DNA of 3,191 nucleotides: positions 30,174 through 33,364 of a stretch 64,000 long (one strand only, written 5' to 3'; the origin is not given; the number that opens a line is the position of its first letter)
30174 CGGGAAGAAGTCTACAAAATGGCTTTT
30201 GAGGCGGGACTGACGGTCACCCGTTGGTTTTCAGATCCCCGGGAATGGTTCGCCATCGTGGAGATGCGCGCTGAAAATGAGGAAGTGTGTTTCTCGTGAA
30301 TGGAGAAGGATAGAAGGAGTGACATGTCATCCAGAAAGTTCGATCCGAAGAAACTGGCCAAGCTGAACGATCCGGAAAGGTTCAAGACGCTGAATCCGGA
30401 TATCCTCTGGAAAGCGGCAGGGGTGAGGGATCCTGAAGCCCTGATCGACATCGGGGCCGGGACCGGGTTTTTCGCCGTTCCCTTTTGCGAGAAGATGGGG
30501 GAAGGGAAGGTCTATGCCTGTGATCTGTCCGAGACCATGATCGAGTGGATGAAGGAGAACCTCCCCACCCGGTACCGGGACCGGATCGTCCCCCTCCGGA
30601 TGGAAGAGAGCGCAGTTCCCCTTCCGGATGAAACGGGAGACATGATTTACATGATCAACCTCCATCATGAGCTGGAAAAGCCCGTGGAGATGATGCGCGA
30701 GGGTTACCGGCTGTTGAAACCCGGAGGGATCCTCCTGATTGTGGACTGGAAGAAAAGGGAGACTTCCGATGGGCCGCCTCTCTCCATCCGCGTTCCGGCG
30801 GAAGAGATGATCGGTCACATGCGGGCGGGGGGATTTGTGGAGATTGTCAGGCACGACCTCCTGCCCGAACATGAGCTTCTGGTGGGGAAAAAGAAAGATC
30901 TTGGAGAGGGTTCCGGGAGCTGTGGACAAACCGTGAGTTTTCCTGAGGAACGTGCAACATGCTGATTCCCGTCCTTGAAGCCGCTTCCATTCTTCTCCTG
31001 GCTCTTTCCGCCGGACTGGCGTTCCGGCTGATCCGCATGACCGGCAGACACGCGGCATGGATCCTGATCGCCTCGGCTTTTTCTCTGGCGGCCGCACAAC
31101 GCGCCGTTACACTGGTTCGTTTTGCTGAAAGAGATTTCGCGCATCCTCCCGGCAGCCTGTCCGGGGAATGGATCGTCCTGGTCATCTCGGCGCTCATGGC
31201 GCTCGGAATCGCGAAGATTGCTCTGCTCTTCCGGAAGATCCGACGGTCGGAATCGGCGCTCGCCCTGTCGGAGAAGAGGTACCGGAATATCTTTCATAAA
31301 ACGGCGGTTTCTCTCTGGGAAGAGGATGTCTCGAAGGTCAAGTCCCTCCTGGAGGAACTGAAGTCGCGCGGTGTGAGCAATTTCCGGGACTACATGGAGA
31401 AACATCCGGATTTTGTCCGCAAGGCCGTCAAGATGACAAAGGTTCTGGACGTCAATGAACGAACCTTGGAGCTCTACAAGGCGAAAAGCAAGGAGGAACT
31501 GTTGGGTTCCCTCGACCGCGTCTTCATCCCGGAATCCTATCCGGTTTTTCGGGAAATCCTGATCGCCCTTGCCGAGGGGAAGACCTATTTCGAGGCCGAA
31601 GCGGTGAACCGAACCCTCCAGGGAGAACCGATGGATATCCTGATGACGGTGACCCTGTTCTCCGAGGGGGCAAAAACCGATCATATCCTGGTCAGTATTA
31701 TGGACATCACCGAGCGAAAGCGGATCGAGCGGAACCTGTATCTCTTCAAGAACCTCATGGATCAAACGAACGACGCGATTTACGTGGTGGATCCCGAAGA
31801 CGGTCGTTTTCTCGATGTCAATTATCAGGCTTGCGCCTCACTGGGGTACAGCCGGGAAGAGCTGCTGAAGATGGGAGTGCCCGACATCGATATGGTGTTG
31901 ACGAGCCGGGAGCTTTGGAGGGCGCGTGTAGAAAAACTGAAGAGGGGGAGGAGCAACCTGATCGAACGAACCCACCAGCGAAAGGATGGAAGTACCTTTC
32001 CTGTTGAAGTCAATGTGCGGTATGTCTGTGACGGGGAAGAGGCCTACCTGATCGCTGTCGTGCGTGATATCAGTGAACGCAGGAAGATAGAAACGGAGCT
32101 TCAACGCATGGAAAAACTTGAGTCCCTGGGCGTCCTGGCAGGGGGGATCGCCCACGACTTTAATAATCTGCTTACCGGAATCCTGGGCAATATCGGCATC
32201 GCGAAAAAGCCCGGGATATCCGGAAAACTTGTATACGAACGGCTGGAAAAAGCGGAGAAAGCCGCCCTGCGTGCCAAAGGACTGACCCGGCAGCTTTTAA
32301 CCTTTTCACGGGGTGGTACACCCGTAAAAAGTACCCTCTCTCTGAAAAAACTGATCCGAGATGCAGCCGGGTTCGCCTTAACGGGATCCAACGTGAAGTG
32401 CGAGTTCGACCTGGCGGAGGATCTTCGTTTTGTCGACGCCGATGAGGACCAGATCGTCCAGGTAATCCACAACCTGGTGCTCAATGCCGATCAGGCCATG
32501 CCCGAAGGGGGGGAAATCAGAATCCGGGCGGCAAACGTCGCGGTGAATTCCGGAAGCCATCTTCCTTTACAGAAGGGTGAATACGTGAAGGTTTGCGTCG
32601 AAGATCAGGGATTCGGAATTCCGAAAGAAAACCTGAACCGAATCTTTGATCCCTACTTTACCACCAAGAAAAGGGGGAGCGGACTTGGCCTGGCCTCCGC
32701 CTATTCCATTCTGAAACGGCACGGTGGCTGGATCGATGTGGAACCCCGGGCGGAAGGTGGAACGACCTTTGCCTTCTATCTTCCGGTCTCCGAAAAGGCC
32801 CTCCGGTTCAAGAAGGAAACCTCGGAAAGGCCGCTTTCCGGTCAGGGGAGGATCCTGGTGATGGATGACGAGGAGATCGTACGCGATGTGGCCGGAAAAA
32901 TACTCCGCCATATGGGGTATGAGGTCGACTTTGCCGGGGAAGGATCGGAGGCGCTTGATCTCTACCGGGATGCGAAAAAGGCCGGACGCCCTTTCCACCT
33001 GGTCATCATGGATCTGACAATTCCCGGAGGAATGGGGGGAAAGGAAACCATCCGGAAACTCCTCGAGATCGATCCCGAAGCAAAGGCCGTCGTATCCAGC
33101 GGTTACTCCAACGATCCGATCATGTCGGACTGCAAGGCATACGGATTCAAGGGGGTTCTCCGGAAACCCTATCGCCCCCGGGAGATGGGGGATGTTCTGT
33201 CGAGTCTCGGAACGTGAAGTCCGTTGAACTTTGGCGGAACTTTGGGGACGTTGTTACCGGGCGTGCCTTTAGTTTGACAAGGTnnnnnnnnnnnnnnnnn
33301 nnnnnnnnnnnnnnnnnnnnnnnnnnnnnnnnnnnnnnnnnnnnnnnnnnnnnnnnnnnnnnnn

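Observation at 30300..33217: Extra SAM methyltransferase and PAS hybrid histidine kinase translationally coupled to the MES-egtD pair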

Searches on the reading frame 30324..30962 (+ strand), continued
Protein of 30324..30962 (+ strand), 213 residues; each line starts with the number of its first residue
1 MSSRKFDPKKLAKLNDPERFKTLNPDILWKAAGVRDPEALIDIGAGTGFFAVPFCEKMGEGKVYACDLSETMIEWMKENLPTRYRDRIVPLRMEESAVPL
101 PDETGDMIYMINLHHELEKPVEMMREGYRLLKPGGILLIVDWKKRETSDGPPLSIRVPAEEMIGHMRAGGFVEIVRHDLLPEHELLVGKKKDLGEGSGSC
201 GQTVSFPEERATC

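Call 40: search_protein_families(library=pfam, alignment_id=A3, max_evalue=0.00001)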
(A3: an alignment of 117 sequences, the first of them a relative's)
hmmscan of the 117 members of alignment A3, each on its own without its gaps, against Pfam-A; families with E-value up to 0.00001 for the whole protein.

A. member 1, L005:7516-7974:- (153 aa): 1 family
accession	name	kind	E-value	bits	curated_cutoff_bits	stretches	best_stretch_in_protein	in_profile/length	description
PF00903.31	Glyoxalase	-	1.7e-09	38.5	20.6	1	31-147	2-121/121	Glyoxalase/Bleomycin resistance protein/Dioxygenase superfamily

B. families by the number of members that match (of 117 scanned): 104 families (the first 25 are shown)
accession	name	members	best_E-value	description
PF00512.31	HisKA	4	4.2e-20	His Kinase A (phospho-acceptor) domain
PF07690.21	MFS_1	3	4.3e-47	Major Facilitator Superfamily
PF12867.12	DinB_2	3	2.6e-10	DinB superfamily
PF02518.31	HATPase_c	2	3.2e-26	Histidine kinase-, DNA gyrase B-, and HSP90-like ATPase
PF02001.22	DUF134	2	2.6e-21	Protein of unknown function DUF134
PF02463.25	SMC_N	2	1.9e-16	RecF/RecN/SMC N terminal domain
PF08447.18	PAS_3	2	1.7e-15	PAS fold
PF02635.20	DsrE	2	3.4e-12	DsrE/DsrF-like family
PF13304.12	AAA_21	2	7e-10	AAA domain, putative AbiEii toxin, Type IV TA system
PF04545.22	Sigma70_r4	2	1.7e-08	Sigma-70, region 4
PF01564.23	Spermine_synth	2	4.7e-08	Spermine/spermidine synthase domain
PF00083.30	Sugar_tr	2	1.2e-07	Sugar (and other) transporter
PF00989.32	PAS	2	1.4e-07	PAS fold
PF08281.18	Sigma70_r4_2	2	6.8e-07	Sigma-70, region 4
PF12146.15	Hydrolase_4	2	9.9e-07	Serine aminopeptidase, S33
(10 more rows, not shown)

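Call 45: list_cluster_members(proteins=[P0001, P0121, P0241, P0246, P0012])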
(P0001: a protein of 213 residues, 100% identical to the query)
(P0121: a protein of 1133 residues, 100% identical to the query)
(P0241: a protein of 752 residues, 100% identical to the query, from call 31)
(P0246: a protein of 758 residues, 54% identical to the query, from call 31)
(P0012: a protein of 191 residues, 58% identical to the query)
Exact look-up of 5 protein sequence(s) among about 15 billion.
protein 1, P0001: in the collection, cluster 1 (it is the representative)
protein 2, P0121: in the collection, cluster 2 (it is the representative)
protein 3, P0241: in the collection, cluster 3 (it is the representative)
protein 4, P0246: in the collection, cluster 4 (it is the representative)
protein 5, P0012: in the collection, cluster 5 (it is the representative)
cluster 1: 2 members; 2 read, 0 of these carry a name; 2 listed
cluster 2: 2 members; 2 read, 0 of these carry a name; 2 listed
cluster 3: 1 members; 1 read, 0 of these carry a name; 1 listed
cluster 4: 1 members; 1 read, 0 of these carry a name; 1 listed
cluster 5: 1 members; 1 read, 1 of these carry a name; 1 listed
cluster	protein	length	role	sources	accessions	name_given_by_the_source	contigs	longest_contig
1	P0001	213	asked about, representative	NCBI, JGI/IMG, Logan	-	-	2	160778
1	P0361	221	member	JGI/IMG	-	-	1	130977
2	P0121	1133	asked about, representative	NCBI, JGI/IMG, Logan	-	-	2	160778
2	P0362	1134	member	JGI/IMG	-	-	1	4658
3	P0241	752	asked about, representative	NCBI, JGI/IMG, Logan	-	-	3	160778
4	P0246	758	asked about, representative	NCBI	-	-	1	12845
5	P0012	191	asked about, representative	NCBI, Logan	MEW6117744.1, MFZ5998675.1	MAG: class I SAM-dependent methyltransferase [Nitrospirota bacterium]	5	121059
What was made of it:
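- Tried and rejected: The sources give no names (call 45).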

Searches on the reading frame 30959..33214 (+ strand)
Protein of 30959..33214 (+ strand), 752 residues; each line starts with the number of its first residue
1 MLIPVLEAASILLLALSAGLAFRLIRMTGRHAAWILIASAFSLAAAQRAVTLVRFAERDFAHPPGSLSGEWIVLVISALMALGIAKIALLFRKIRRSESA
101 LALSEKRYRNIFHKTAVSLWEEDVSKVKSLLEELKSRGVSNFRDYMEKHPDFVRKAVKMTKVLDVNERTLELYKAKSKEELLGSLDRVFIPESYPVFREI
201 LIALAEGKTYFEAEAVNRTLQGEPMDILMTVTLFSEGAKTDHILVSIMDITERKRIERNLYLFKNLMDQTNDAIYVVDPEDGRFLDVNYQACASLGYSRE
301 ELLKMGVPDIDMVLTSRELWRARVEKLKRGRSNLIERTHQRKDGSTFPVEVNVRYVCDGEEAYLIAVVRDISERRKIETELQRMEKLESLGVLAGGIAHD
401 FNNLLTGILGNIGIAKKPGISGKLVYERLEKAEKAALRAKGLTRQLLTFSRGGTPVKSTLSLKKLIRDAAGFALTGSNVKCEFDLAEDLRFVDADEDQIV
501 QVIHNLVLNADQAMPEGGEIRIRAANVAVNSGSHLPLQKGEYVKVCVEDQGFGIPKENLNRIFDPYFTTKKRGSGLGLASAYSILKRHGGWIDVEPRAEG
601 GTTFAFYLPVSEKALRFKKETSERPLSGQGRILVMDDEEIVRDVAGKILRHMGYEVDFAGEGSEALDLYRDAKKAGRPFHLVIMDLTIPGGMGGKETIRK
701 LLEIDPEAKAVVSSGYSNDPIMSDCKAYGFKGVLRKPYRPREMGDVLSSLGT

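Call 6: search_protein_families(library=pfam, proteins=[window:30959-33214:+])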
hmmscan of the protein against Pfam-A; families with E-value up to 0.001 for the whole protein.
window:30959-33214:+ (752 aa): 7 families
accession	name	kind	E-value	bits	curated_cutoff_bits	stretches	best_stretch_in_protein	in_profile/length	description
PF02518.31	HATPase_c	-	5.1e-24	85.3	26.4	1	495-611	2-110/111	Histidine kinase-, DNA gyrase B-, and HSP90-like ATPase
PF13426.13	PAS_9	-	8.5e-19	68.2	27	1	272-373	2-103/103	PAS domain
PF00072.30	Response_reg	-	3.4e-16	59.8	30.2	1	632-744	1-107/111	Response regulator receiver domain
PF08448.16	PAS_4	-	3e-15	56.8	23.1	1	268-375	2-109/110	PAS fold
PF00989.32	PAS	-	1e-12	48.5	22.6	1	263-371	3-113/113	PAS fold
PF13188.13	PAS_8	-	4.5e-08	33.1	21.8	1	262-312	2-52/65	PAS domain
PF00512.31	HisKA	-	3.7e-06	27.3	26.9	1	393-453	5-64/66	His Kinase A (phospho-acceptor) domain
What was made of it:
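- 30959..33217 (+): Membrane PAS hybrid histidine kinase (752 aa): 3 predicted TM helices, a PAS-like region (~100-250), PAS (262-375), HisKA, HATPase_c and a C-terminal receiver. Call 6 gives the domains.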

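Call 7: search_protein_families(library=ncbifam, proteins=[window:30959-33214:+])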
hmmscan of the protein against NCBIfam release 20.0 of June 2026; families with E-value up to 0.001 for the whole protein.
window:30959-33214:+ (752 aa): 100 families (the best 25 are shown)
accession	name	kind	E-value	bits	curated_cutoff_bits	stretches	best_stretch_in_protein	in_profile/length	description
NF010076.0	PRK13557.1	subfamily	4.6e-77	259.7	631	1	253-743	22-525/540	histidine kinase famiy protein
NF046020.1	HisKinCckABruc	equivalog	1.3e-76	258.2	1000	1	262-741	347-857/868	cell cycle histidine kinase CckA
NF046026.1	HisKinCckACaul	equivalog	5.7e-72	242.8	1000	1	325-718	243-643/678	cell cycle histidine kinase CckA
NF010411.0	PRK13837.1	equivalog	4.6e-69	233.3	647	1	365-747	425-808/828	two-component system VirA-like sensor kinase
NF008468.0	PRK11360.1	equivalog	8.5e-64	216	646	1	264-613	271-611/616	two-component system sensor histidine kinase AtoS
NF052574.1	HisKinEspCMyxo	equivalog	1.7e-48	165.4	1200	1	236-742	261-774/785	serine histidine kinase EspC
NF052573.1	HisKinEspAMyxo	equivalog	1.5e-45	155.5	1400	1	241-708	234-705/755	serine histidine kinase EspA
NF041777.1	sens_FixL_Rhizob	equivalog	1.1e-39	136.5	850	1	239-612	97-483/485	sensor protein FixL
NF007688.0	PRK10364.1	equivalog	1.7e-37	129.3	479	1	372-612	222-453/460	two-component system sensor histidine kinase ZraS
NF047874.1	MASE3_PAS_HK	subfamily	3.8e-32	111.9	560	3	478-613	499-628/655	MASE3 domain-containing sensor histidine kinase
TIGR00229.1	sensory_box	domain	1.9e-31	108.8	22.9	2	263-381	7-126/126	PAS domain S-box protein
NF047466.1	hybrid_RR_LvrB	exception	2.8e-28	99.2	500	1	369-610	131-376/377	hybrid histidine kinase/response regulator LvrB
NF008302.0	PRK11091.1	equivalog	8.4e-28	97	838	1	483-747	382-639/779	aerobic respiration two-component sensor histidine kinase ArcB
TIGR02956.1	TMAO_torS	equivalog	1e-27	96.7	676.5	1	460-745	537-814/967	TMAO reductase system sensor histidine kinase/response regulator TorS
NF047497.1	HK_LIC_12097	equivalog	3.2e-26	91.9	500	1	286-610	51-366/367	LIC_12097 family sensor histidine kinase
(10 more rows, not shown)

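Call 31: find_homologous_proteins(query=window:30959-33214:+, max_evalue=1e-60)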
Query window:30959-33214:+ (752 aa): 5898 proteins with E <= 1e-60 among 8000 candidates; the best 120 are listed.
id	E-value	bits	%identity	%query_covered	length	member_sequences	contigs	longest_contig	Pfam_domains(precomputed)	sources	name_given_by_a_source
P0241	0.0e+0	1662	100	100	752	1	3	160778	PF13426.14,PF13188.14,PF08448.17,PF02518.32,PF00512.32,PF00989.32,PF00072.31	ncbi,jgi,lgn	-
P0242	1.8e-257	874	54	70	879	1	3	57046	PF08447.19,PF13426.14,PF13188.14,PF08448.17,PF02518.32,PF00512.32,PF00989.32,PF00072.31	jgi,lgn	-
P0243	5.0e-256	870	53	70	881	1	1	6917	PF08447.19,PF13426.14,PF13188.14,PF08448.17,PF02518.32,PF00512.32,PF00989.32,PF00072.31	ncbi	-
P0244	2.9e-234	798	54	100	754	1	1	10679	PF08447.19,PF13426.14,PF13188.14,PF08448.17,PF02518.32,PF00989.32,PF00072.31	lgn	-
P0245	4.9e-234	797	50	89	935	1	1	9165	PF08447.19,PF13426.14,PF13188.14,PF24820.2,PF08448.17,PF02518.32,PF00512.32,PF00989.32,PF00072.31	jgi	jgi:PAS domain S-box-containing protein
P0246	1.1e-232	792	54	99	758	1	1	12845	PF13426.14,PF13188.14,PF08448.17,PF02518.32,PF00512.32,PF00989.32,PF00072.31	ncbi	-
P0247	1.8e-223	762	41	81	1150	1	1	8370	PF13426.14,PF13188.14,PF27124.1,PF24820.2,PF00512.32,PF00072.31,PF13596.13,PF08447.19,PF12860.14,PF08448.17,PF02518.32,PF00989.32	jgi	jgi:PAS domain S-box-containing protein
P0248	3.0e-215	735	51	85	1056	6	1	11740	PF13596.13,PF08447.19,PF13426.14,PF13188.14,PF08448.17,PF02518.32,PF00989.32,PF00072.31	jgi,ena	-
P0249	1.2e-210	720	45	72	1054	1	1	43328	PF08447.19,PF13426.14,PF13188.14,PF12860.14,PF08448.17,PF02518.32,PF00512.32,PF00989.32,PF00072.31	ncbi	-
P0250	9.8e-209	713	50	91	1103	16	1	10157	PF08447.19,PF13426.14,PF13188.14,PF13185.13,PF01590.33,PF08448.17,PF02518.32,PF00989.32,PF00072.31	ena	-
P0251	1.5e-207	709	47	72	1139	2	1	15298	PF08447.19,PF13426.14,PF13188.14,PF12860.14,PF24820.2,PF08448.17,PF02518.32,PF00512.32,PF00989.32,PF00072.31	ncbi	-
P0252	7.3e-206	704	46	74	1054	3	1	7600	PF08447.19,PF13426.14,PF13188.14,PF12860.14,PF08448.17,PF02518.32,PF00512.32,PF00989.32,PF00072.31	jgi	jgi:PAS domain S-box-containing protein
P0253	2.6e-205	702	53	65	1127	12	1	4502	PF08447.19,PF13426.14,PF13188.14,PF18095.8,PF13185.13,PF01590.33,PF08448.17,PF02518.32,PF00989.32,PF00072.31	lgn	-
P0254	1.8e-204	699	44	87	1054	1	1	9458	PF08447.19,PF13426.14,PF13188.14,PF12860.14,PF08448.17,PF02518.32,PF00989.32,PF00072.31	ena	-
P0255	2.9e-204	699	45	72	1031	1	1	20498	PF08447.19,PF13426.14,PF13188.14,PF12860.14,PF24820.2,PF08448.17,PF02518.32,PF00512.32,PF00989.32,PF00072.31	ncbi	-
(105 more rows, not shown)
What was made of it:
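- Closest known: CckA-like / PRK13557-type PAS hybrid histidine kinases. Same: The core is 45-59% identical to thousands of proteins (call 31).
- Tried and rejected: That core is shared by thousands of proteins (call 31).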

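Call 33: find_encoding_contigs(protein=P0244, flank=8000, max_places=3)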
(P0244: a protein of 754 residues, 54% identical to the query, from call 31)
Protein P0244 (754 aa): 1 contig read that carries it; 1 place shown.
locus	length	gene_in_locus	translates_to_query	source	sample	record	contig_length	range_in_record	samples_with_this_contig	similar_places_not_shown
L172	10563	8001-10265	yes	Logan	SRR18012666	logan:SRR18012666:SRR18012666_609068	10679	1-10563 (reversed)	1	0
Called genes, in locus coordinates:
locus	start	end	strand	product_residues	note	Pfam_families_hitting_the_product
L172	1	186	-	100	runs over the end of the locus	?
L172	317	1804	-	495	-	PF00370:FGGY_N, PF02782:FGGY_C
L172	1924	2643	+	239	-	PF03009:GDPD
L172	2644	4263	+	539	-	PF01266:DAO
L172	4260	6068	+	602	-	PF00009:GTP_EFTU, PF22042:EF-G_D2, PF03144:GTP_EFTU_D2, PF00679:EFG_C, PF21018:BipA_C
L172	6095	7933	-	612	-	PF00005:ABC_tran, PF02463:SMC_N (faint), PF13304:AAA_21 (faint), PF12848:ABC_tran_Xtn, PF00005:ABC_tran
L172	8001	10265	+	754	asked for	PF08447:PAS_3 (faint), PF00989:PAS, PF08448:PAS_4, PF13188:PAS_8, PF13426:PAS_9, PF02518:HATPase_c, PF00072:Response_reg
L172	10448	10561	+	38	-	?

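Call 34: find_encoding_contigs(protein=P0246, flank=8000, max_places=3)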
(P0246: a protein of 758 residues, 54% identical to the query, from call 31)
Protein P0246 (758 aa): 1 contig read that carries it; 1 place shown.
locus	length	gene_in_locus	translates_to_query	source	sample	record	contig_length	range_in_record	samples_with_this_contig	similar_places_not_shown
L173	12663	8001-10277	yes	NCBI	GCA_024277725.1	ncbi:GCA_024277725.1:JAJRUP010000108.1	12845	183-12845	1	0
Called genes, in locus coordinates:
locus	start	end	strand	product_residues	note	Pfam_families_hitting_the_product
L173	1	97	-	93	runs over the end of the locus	?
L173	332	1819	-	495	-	PF00370:FGGY_N, PF02782:FGGY_C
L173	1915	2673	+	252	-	PF03009:GDPD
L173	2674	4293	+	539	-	PF01266:DAO, PF16901:DAO_C (weak)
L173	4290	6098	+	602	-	PF00009:GTP_EFTU, PF01926:MMR_HSR1 (weak), PF22042:EF-G_D2, PF03144:GTP_EFTU_D2, PF00679:EFG_C, PF21018:BipA_C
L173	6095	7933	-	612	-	PF00005:ABC_tran, PF02463:SMC_N (faint), PF01926:MMR_HSR1 (faint), PF13304:AAA_21 (faint), PF12848:ABC_tran_Xtn, PF00005:ABC_tran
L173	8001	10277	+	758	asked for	PF00989:PAS, PF08448:PAS_4, PF13188:PAS_8, PF13426:PAS_9, PF00512:HisKA (faint), PF02518:HATPase_c, PF00072:Response_reg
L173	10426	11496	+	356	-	-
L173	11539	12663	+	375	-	?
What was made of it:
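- The true kinase orthologues have no methyltransferase beside them (calls 33, 34).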
